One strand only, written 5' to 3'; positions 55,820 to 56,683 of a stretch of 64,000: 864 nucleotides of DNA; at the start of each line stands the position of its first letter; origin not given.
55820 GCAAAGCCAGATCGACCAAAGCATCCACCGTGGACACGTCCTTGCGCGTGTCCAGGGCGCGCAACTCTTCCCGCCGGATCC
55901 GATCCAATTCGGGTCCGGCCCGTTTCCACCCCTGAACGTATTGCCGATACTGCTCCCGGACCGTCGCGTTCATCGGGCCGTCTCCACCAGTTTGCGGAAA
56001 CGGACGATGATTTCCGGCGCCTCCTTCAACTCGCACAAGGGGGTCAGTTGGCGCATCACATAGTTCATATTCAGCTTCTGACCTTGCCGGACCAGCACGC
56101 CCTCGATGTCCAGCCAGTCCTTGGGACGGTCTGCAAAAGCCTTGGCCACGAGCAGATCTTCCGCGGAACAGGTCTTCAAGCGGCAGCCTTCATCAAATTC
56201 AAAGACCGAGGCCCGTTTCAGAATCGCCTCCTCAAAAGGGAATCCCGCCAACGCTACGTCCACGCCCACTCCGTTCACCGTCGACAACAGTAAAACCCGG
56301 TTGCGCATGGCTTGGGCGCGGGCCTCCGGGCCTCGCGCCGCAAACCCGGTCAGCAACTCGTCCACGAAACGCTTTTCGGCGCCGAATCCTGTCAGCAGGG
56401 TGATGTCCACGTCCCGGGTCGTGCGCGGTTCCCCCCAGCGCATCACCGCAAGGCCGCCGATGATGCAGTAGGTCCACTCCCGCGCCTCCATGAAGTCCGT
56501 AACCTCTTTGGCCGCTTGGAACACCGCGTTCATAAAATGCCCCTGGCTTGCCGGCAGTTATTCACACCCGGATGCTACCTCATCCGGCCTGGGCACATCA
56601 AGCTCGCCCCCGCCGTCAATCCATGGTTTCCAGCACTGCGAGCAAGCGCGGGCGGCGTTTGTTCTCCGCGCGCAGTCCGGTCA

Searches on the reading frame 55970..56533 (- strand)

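Call 64: search_protein_families(library=pfam, proteins=[window:55970-56533:-], max_evalue=0.01)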
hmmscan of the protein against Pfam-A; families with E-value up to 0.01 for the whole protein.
window:55970-56533:- (187 aa): 3 families
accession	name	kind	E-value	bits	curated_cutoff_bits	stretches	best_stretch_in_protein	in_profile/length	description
PF19502.5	DUF6036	-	4.6e-06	27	23.6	1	3-157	5-127/164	Nucleotidyltransferase of unknown function (DUF6036)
PF09970.15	DUF2204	-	0.00026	21.1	20.3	1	7-168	4-169/181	Nucleotidyl transferase of unknown function (DUF2204)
PF08843.17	AbiEii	-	0.0014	19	22.5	1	26-144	19-166/238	Nucleotidyl transferase AbiEii toxin, Type IV TA system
